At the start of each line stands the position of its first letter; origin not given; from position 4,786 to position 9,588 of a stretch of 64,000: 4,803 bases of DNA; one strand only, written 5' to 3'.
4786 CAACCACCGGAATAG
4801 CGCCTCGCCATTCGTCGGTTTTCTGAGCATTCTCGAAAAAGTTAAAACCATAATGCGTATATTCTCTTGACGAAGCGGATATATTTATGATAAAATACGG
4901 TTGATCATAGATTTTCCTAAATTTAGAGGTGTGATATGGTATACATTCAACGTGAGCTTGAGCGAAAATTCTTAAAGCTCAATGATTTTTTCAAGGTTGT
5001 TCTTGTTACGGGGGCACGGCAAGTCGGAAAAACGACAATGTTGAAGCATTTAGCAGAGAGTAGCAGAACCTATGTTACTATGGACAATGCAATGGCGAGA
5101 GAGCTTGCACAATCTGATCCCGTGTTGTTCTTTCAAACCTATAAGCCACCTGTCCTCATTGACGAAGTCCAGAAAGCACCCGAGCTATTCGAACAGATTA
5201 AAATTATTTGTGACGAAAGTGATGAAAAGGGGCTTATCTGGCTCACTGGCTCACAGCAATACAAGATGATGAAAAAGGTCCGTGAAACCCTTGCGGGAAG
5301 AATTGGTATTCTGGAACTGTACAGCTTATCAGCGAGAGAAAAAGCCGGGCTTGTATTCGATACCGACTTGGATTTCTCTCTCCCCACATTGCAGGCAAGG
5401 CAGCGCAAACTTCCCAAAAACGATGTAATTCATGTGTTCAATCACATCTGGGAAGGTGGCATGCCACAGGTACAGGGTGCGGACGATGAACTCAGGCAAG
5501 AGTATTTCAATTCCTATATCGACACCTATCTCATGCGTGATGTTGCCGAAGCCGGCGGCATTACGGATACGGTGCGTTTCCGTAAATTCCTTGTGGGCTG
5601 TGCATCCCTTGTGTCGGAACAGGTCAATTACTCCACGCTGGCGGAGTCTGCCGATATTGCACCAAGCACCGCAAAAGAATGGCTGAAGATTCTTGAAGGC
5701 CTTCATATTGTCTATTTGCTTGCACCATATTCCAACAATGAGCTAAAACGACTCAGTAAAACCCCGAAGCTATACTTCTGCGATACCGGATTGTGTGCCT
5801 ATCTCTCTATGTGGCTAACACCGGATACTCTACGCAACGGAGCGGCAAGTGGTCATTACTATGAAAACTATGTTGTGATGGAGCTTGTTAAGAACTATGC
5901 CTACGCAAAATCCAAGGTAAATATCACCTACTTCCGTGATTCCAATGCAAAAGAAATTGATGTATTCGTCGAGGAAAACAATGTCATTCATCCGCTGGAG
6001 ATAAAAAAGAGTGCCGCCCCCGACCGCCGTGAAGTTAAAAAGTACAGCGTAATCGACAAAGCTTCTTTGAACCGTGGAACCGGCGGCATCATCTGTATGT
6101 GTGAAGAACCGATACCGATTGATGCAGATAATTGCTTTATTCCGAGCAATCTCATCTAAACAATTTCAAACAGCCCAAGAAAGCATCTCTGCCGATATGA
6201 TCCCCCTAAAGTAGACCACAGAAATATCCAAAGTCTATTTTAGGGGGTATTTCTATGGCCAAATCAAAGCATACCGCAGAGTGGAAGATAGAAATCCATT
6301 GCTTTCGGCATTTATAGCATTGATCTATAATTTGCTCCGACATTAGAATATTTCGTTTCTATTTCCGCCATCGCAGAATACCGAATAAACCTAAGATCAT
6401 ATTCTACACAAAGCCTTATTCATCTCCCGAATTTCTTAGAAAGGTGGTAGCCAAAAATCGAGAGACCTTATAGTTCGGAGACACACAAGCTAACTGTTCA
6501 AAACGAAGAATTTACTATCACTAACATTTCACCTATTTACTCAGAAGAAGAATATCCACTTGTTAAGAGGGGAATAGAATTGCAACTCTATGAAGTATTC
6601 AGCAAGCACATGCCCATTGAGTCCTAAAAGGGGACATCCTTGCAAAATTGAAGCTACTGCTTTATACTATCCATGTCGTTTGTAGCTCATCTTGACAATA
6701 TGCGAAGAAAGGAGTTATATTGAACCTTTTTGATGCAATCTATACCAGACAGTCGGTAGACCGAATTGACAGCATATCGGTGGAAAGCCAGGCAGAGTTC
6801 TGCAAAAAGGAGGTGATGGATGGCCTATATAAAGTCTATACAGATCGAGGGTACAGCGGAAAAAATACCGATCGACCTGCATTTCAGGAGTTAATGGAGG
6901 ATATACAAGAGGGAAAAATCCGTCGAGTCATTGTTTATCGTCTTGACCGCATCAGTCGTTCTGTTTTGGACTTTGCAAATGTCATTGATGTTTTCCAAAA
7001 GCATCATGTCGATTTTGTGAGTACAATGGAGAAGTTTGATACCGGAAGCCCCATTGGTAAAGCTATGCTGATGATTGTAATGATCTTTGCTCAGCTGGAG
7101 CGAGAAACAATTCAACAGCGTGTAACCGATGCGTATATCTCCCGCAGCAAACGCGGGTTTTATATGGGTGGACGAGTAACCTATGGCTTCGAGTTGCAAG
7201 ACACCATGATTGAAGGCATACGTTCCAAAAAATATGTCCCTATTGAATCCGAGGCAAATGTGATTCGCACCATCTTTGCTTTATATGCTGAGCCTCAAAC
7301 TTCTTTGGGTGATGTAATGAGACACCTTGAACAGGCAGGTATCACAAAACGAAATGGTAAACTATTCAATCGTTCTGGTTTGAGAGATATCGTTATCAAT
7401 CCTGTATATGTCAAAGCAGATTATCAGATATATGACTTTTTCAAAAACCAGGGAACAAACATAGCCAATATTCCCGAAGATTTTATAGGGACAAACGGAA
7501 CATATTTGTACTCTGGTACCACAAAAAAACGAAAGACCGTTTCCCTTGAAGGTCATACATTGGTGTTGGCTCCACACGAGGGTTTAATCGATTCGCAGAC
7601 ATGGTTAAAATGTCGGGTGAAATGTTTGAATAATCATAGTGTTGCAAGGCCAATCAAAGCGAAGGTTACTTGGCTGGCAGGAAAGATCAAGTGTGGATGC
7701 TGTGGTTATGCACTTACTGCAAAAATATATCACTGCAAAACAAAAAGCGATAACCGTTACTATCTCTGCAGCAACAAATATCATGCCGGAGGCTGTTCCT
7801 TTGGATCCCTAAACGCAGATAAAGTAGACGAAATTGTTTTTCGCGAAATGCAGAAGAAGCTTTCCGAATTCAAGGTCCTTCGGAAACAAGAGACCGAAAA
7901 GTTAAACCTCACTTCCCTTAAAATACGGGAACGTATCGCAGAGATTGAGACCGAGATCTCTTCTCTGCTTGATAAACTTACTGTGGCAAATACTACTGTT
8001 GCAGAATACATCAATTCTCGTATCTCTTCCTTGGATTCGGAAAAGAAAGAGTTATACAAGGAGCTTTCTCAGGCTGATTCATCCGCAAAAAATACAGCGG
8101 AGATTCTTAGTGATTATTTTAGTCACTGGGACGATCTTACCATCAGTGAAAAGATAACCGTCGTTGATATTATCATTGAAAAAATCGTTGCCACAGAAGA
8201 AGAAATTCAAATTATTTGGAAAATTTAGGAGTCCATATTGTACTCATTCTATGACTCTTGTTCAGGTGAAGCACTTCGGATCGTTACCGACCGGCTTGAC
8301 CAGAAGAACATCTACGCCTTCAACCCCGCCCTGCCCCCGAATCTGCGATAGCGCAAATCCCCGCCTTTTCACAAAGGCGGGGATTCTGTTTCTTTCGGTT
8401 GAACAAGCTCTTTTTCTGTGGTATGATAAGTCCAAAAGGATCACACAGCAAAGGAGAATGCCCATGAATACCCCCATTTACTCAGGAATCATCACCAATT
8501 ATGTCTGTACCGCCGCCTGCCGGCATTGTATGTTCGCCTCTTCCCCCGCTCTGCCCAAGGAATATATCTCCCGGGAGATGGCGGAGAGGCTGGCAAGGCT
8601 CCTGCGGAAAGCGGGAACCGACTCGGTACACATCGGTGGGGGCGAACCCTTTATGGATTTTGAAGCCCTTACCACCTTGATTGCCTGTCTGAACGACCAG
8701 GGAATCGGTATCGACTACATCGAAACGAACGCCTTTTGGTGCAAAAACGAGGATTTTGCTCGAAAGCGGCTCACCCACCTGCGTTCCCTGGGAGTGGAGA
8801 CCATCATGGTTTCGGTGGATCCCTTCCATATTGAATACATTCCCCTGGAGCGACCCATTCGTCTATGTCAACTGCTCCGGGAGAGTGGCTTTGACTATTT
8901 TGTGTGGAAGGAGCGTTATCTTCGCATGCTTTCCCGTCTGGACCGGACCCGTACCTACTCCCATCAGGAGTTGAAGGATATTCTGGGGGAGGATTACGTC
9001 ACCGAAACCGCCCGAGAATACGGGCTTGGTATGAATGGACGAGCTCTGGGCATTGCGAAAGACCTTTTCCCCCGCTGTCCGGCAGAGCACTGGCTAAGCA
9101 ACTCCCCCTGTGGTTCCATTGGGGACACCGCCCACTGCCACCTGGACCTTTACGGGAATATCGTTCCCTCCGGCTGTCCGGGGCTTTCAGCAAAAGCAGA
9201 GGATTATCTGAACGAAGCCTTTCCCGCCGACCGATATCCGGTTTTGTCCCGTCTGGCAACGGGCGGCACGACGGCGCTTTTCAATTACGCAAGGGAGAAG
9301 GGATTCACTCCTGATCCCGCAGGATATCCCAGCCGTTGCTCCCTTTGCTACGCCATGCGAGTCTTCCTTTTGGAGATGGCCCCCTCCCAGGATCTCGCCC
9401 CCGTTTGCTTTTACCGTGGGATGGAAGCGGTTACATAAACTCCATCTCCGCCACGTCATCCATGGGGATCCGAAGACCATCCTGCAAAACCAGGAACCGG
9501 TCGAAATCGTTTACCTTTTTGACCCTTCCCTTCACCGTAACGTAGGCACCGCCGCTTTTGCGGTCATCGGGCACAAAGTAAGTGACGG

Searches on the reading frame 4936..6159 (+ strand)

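Call 56: search_protein_families(library=pfam, proteins=[window:4936-6159:+], max_evalue=0.001)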
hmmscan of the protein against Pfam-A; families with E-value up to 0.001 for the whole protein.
window:4936-6159:+ (407 aa): 3 families
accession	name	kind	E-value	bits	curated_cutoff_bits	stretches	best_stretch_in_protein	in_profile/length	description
PF13635.12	DUF4143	-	6.6e-43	146.7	28.1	1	201-359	2-160/160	Domain of unknown function (DUF4143)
PF13173.12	AAA_14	-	2.3e-27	96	27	1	20-135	3-127/129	AAA domain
PF13401.12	AAA_22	-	0.00095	19.9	27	0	21-50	7-40/130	AAA domain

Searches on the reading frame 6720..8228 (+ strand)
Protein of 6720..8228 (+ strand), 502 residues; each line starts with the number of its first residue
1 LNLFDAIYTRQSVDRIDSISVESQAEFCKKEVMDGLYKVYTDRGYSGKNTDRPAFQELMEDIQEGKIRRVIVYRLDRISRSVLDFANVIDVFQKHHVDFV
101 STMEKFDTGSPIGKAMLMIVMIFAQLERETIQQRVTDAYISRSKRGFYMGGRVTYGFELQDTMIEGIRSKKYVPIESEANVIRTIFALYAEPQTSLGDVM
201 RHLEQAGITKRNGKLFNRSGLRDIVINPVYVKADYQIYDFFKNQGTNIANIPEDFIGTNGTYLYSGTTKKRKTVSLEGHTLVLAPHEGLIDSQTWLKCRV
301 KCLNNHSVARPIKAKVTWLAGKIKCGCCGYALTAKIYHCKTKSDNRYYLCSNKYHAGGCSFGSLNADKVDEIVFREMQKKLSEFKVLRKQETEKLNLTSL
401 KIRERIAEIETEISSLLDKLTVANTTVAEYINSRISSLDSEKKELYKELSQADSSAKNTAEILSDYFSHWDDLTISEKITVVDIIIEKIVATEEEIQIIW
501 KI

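Call 56: search_protein_families(library=pfam, proteins=[window:6720-8228:+], max_evalue=0.001)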
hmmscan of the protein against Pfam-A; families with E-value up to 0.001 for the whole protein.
window:6720-8228:+ (502 aa): 3 families
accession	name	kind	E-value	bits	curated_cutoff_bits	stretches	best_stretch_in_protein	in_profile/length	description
PF00239.26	Resolvase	-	2.3e-33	115.8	23.3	1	6-146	2-143/145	Resolvase, N terminal domain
PF07508.19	Recombinase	-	4.2e-13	49.9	21.1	1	177-300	2-97/102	Recombinase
PF13408.12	Zn_ribbon_recom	-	1.1e-12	48.5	25.3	1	318-377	1-57/58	Recombinase zinc beta ribbon domain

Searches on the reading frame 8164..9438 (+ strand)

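Call 56: search_protein_families(library=pfam, proteins=[window:8164-9438:+], max_evalue=0.001)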
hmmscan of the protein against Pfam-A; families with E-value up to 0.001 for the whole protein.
window:8164-9438:+ (424 aa): 2 families
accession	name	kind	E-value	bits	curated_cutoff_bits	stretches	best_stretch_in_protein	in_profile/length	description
PF04055.27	Radical_SAM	-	1.1e-10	42.4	29.5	1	110-244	2-142/166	Radical SAM superfamily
PF13353.11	Fer4_12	-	7.4e-05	23.5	22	1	115-192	15-93/137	4Fe-4S single cluster domain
